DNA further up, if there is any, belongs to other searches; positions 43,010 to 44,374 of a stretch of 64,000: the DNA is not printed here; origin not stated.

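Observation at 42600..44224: Operon-like pair: membrane-anchored transglutaminase-like protein plus the GC-rich family member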

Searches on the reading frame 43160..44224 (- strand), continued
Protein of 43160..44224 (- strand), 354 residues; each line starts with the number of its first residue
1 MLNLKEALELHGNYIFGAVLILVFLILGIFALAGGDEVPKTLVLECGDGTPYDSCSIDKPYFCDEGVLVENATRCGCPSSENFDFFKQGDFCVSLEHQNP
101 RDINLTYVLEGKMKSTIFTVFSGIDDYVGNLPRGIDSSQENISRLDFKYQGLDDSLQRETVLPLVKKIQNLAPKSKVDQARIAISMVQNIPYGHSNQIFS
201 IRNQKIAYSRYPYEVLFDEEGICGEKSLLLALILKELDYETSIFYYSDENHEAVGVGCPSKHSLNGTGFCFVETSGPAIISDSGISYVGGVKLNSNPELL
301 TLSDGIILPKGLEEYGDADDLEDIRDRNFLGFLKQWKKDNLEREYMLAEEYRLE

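Call 66: search_protein_families(library=pfam, proteins=[P0005, P0009, P0012, P0019, P0040, P0057, P0060, P0075, P0093, P0115], max_evalue=1)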
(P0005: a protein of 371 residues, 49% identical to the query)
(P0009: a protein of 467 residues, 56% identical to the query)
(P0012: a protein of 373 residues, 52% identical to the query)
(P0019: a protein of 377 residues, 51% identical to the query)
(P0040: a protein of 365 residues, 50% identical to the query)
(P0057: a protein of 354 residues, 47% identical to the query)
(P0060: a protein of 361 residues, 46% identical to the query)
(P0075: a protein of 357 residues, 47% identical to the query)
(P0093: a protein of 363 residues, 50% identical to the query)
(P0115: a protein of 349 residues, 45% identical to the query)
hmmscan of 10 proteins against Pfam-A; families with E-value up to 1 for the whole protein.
P0005 (371 aa): 3 families
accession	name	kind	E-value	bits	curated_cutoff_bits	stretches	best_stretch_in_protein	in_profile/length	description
PF01841.26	Transglut_core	-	0.013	16.2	23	1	188-256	10-70/108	Transglutaminase-like superfamily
PF23906.1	DUF7248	-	0.036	14.5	27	1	20-48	4-31/58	Family of unknown function (DUF7248)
PF04473.18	DUF553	-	0.19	11.7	20.5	1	192-267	15-92/140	Transglutaminase-like domain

P0009 (467 aa): 3 families
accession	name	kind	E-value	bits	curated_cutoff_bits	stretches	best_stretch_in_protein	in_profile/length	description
PF01841.26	Transglut_core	-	0.0065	17.2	23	1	202-260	20-70/108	Transglutaminase-like superfamily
PF13079.11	DUF3916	-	0.2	11.9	22.3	1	157-225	20-89/151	Protein of unknown function (DUF3916)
PF23906.1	DUF7248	-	0.32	11.5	27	0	26-52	8-32/58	Family of unknown function (DUF7248)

P0012 (373 aa): 1 family
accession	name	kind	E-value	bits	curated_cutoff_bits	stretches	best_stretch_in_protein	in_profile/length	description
PF01841.26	Transglut_core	-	0.0059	17.3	23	1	200-258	20-70/108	Transglutaminase-like superfamily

P0019 (377 aa): 2 families
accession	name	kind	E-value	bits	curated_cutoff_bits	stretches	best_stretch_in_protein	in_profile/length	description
PF01841.26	Transglut_core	-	0.0081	16.9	23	1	197-262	13-70/108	Transglutaminase-like superfamily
PF04473.18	DUF553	-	0.11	12.5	20.5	1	204-273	21-92/140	Transglutaminase-like domain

P0040 (365 aa): 0 families

P0057 (354 aa): 0 families

P0060 (361 aa): 2 families
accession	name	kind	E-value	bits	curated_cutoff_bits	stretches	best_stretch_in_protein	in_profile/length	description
PF04473.18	DUF553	-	0.0044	16.9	20.5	1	181-263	13-96/140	Transglutaminase-like domain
PF01841.26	Transglut_core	-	0.0098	16.6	23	1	178-251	9-74/108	Transglutaminase-like superfamily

P0075 (357 aa): 0 families

P0093 (363 aa): 2 families
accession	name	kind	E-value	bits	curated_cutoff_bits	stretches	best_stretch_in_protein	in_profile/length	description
PF04473.18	DUF553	-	0.0017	18.3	20.5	1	197-272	27-108/140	Transglutaminase-like domain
PF01841.26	Transglut_core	-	0.01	16.6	23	1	188-261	17-82/108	Transglutaminase-like superfamily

P0115 (349 aa): 3 families
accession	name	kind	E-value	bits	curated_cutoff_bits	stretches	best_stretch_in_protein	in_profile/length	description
PF01841.26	Transglut_core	-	0.00063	20.4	23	1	158-244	6-84/108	Transglutaminase-like superfamily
PF04473.18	DUF553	-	0.02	14.8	20.5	1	159-244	9-99/140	Transglutaminase-like domain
PF06124.16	DUF960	-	0.15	13.1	25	0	82-130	23-73/94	Staphylococcal protein of unknown function (DUF960)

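Call 89: search_protein_families(library=phrogs, proteins=[window:43160-44224:-], max_evalue=0.01)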
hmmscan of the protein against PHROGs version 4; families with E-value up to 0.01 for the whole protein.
window:43160-44224:- (354 aa): 0 families

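Call 94: search_protein_representatives(alignment_id=A2)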
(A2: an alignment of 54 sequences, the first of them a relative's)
Query: 54 sequences, 360 profile positions. Proteins with E-value up to 0.001 (for the whole library): 3252; up to 1e-10: 1432; up to 1e-30: 591. The best 150 are listed.
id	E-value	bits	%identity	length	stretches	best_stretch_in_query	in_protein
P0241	1.0e-196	669.3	-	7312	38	46-99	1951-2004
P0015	7.8e-155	531.5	-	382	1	5-359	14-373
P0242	1.5e-138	478.0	-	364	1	6-360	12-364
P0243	1.7e-136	471.2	-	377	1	13-358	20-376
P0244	2.3e-134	464.2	-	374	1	13-358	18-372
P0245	5.5e-131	453.1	-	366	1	17-358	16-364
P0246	2.9e-128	444.1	-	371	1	28-355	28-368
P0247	4.8e-127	440.1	-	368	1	23-357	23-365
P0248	1.6e-123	428.5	-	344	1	25-355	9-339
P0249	1.3e-122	425.5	-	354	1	15-354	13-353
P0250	1.6e-120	418.6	-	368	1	7-354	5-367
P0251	5.4e-120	416.9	-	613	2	46-353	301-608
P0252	2.1e-119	414.9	-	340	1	23-354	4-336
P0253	3.9e-119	414.1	-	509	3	53-353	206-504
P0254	1.1e-118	412.5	-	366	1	21-358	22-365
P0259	2.3e-116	404.9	-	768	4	51-353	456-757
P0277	8.3e-110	383.4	-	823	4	50-353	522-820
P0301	8.3e-103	360.4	-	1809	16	48-98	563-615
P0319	1.1e-97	343.6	-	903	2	54-354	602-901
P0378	9.6e-84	297.6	-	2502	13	43-97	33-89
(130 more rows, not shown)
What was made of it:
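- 43160..44224 (-): Gene A: 354-aa membrane-anchored transglutaminase-like protein, a conserved DPANN family. 3252 representative clusters at E<=1e-3 (call 94).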

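Call 95: search_protein_families(library=pfam, proteins=[P0301, P0378, P0259, P0277, P0319], max_evalue=0.01)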
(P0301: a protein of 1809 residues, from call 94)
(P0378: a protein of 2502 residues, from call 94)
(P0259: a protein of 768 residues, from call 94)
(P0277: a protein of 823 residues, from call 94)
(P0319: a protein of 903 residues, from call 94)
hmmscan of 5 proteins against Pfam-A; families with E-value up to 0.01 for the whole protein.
P0301 (1809 aa): 1 family
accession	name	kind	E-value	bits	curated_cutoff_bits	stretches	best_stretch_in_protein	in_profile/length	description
PF10633.15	NPCBM_assoc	-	4.1e-05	24.1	24.4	1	1653-1706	3-57/78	NPCBM-associated, NEW3 domain of alpha-galactosidase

P0378 (2502 aa): 2 families
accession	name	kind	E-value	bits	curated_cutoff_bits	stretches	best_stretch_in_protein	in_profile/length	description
PF00082.27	Peptidase_S8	-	8.5e-65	219.4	21.8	1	302-567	2-273/288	Subtilase family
PF10633.15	NPCBM_assoc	-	4.8e-06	27.1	24.4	1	2345-2415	3-75/78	NPCBM-associated, NEW3 domain of alpha-galactosidase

P0259 (768 aa): 1 family
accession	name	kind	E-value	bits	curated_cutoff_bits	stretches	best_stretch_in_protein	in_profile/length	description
PF01841.26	Transglut_core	-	8.7e-05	23.2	23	1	574-644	2-70/108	Transglutaminase-like superfamily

P0277 (823 aa): 2 families
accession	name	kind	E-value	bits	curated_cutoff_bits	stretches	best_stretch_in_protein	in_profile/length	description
PF01841.26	Transglut_core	-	0.00065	20.4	23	1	645-712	5-70/108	Transglutaminase-like superfamily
PF04236.20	Transp_Tc5_C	-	0.0058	17.4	27.4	1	111-144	24-56/63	Tc5 transposase C-terminal domain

P0319 (903 aa): 2 families
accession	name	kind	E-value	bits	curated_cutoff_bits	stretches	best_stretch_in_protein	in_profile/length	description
PF01841.26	Transglut_core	-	0.0048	17.6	23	0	733-788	19-71/108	Transglutaminase-like superfamily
PF22586.1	ANCHR-like_BBOX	-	0.0083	16.7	27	1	8-31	1-24/39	ANCHR-like B-box zinc-binding domain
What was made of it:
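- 43949..44089 (-): Six-cysteine extracellular module (C46, C55, C63, C75, C77, C92). No Pfam model hits it (call 95).
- Closest known: Pfam Transglut_core. Same: One paralog reaches the gathering score (call 95).
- Paralog P0259 scores 23.2 bits against a cut-off of 23 (call 95).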
